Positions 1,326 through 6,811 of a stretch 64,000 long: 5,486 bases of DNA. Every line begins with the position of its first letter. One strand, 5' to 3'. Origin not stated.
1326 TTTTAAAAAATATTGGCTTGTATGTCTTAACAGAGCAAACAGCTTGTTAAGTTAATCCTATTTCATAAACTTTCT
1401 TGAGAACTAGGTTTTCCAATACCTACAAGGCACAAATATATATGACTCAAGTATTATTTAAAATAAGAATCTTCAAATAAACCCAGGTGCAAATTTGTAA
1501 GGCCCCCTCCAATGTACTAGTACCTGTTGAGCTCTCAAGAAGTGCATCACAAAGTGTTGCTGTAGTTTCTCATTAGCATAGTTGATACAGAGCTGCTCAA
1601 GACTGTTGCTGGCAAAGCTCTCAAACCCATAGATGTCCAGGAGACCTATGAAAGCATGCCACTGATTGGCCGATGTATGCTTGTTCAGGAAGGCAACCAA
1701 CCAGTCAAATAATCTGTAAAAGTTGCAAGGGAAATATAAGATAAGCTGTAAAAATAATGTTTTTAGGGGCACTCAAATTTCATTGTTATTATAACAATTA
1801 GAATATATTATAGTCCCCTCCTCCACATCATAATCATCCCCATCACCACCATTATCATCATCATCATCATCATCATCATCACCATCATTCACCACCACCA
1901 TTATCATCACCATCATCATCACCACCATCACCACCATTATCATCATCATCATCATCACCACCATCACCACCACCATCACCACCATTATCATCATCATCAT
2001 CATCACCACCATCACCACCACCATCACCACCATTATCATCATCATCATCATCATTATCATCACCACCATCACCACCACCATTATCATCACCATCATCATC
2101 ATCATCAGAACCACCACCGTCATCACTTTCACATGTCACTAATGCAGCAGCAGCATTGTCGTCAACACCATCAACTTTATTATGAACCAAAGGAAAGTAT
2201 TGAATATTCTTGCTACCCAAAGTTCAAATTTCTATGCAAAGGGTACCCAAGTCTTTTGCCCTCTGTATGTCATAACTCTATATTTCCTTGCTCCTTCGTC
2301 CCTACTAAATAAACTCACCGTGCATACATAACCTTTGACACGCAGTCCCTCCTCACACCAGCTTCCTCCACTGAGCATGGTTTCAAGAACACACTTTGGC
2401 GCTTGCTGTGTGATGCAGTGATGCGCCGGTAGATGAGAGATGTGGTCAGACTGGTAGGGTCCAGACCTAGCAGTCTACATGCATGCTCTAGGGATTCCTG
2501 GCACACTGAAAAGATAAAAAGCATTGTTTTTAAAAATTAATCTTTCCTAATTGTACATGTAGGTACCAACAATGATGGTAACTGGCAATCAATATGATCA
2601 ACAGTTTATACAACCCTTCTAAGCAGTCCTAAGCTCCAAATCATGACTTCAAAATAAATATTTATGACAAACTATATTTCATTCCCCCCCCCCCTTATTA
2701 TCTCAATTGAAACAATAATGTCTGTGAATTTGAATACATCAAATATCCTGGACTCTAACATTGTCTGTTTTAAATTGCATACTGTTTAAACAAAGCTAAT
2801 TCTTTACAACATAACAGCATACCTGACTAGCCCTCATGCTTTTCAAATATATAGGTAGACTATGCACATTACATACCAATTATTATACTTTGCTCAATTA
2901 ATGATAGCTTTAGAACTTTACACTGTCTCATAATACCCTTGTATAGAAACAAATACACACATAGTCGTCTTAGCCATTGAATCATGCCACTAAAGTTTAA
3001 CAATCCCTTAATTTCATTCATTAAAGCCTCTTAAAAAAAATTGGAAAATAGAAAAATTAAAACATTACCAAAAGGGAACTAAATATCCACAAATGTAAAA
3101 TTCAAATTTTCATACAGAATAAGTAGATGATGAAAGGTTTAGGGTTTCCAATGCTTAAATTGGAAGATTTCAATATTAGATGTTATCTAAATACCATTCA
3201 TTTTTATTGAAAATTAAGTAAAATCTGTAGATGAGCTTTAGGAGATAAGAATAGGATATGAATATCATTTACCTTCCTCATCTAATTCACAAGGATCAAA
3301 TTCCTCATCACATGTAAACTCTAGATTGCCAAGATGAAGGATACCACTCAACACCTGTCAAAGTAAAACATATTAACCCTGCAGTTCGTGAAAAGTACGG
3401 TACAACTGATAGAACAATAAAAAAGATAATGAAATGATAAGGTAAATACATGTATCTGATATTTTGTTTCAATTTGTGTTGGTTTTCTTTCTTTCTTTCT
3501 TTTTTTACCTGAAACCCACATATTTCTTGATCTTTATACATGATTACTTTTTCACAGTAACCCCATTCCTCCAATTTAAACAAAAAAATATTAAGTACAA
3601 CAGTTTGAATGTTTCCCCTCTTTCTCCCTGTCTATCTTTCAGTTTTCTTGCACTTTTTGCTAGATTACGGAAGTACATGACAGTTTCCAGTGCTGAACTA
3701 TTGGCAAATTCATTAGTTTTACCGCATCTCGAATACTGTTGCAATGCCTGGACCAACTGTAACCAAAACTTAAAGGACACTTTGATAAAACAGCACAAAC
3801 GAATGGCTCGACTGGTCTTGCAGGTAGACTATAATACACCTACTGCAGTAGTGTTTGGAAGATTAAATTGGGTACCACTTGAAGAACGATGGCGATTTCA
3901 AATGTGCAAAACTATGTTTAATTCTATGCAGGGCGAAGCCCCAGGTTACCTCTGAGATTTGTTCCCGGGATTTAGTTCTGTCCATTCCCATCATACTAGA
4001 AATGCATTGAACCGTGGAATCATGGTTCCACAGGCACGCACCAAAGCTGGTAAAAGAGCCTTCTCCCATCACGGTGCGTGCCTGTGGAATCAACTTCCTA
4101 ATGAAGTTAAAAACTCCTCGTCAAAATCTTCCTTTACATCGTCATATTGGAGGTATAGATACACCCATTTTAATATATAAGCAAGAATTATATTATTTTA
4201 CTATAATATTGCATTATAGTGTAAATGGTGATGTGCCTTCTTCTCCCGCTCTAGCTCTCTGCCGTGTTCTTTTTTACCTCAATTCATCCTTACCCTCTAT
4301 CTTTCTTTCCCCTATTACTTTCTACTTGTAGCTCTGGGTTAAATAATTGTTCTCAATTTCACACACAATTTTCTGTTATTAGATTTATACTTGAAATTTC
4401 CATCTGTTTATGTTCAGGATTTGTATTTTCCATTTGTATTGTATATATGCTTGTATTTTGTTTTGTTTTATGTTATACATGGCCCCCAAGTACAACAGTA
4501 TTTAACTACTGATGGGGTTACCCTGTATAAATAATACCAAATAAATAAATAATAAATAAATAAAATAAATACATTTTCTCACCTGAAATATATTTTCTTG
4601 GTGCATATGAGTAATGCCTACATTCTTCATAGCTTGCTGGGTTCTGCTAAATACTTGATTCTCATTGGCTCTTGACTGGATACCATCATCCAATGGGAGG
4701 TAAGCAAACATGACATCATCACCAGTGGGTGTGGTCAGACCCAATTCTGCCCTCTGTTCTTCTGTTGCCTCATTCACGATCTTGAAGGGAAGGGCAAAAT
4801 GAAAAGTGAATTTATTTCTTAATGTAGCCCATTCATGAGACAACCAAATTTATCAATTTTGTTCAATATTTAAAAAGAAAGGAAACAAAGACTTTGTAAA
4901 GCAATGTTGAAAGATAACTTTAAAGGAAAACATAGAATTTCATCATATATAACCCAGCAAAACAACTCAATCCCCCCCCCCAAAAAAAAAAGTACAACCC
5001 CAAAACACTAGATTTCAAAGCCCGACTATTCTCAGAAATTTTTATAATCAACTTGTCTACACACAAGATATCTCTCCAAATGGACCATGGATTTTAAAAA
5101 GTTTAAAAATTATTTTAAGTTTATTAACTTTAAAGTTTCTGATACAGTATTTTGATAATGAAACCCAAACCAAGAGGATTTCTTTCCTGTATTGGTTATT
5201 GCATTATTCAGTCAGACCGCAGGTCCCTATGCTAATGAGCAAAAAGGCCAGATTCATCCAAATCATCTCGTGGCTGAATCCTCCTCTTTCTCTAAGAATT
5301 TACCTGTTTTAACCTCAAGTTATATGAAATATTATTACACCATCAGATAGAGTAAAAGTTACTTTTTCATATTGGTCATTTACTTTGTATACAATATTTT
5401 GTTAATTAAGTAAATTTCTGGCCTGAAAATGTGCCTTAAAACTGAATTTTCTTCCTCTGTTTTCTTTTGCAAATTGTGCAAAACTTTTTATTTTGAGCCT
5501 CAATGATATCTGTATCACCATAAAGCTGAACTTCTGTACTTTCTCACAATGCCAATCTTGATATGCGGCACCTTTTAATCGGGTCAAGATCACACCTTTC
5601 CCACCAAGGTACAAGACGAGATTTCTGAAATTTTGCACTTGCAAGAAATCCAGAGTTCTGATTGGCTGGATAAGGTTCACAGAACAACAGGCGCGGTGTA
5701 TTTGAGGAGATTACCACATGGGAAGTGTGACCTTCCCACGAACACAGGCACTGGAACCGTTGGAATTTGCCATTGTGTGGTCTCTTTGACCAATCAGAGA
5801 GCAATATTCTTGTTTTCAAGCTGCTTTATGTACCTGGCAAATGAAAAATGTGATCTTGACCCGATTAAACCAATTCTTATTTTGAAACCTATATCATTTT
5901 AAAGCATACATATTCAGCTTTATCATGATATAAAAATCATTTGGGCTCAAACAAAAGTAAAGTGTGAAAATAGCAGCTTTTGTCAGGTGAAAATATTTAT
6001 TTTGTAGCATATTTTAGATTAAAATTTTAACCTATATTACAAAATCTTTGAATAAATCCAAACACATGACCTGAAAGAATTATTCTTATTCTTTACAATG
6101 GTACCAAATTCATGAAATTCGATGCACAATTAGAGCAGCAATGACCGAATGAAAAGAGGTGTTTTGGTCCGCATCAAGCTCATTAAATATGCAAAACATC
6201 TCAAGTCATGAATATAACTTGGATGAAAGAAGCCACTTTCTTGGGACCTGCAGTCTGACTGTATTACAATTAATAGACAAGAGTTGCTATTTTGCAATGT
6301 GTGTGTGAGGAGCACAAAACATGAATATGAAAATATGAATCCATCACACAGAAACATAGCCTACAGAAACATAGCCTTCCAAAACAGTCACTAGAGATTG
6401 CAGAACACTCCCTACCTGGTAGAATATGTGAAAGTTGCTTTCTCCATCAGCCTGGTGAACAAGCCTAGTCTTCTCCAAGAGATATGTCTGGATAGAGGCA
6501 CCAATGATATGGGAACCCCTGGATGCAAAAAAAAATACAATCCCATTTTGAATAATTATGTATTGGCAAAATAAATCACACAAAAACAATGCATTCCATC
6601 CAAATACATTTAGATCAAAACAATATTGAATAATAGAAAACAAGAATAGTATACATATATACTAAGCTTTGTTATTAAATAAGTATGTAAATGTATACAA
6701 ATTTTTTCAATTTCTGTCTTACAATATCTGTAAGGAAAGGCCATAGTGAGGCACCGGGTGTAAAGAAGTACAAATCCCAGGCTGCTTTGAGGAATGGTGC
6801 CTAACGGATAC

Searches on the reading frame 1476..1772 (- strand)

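Call 26: search_protein_families(library=pfam, max_evalue=0.01, proteins=[window:1476-1772:-])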
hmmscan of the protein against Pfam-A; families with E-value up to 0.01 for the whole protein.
window:1476-1772:- (99 aa): 1 family
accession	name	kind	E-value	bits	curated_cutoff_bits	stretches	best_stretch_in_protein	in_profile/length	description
PF00063.27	Myosin_head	-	4.1e-24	85.3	33.3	1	18-83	340-407/679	Myosin head (motor domain)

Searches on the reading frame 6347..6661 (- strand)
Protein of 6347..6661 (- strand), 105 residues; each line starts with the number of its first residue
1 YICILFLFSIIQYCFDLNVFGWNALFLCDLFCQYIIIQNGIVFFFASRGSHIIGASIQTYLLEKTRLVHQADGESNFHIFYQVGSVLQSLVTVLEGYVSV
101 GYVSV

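Call 26: search_protein_families(library=pfam, max_evalue=0.01, proteins=[window:6347-6661:-])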
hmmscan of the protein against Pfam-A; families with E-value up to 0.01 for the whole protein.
window:6347-6661:- (105 aa): 2 families
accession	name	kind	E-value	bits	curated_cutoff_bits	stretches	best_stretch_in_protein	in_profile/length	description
PF00063.27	Myosin_head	-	1.6e-11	43.6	33.3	1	50-85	164-199/679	Myosin head (motor domain)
PF03712.20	Cu2_monoox_C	-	0.00058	19.8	23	1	26-96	29-100/157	Copper type II ascorbate-dependent monooxygenase, C-terminal domain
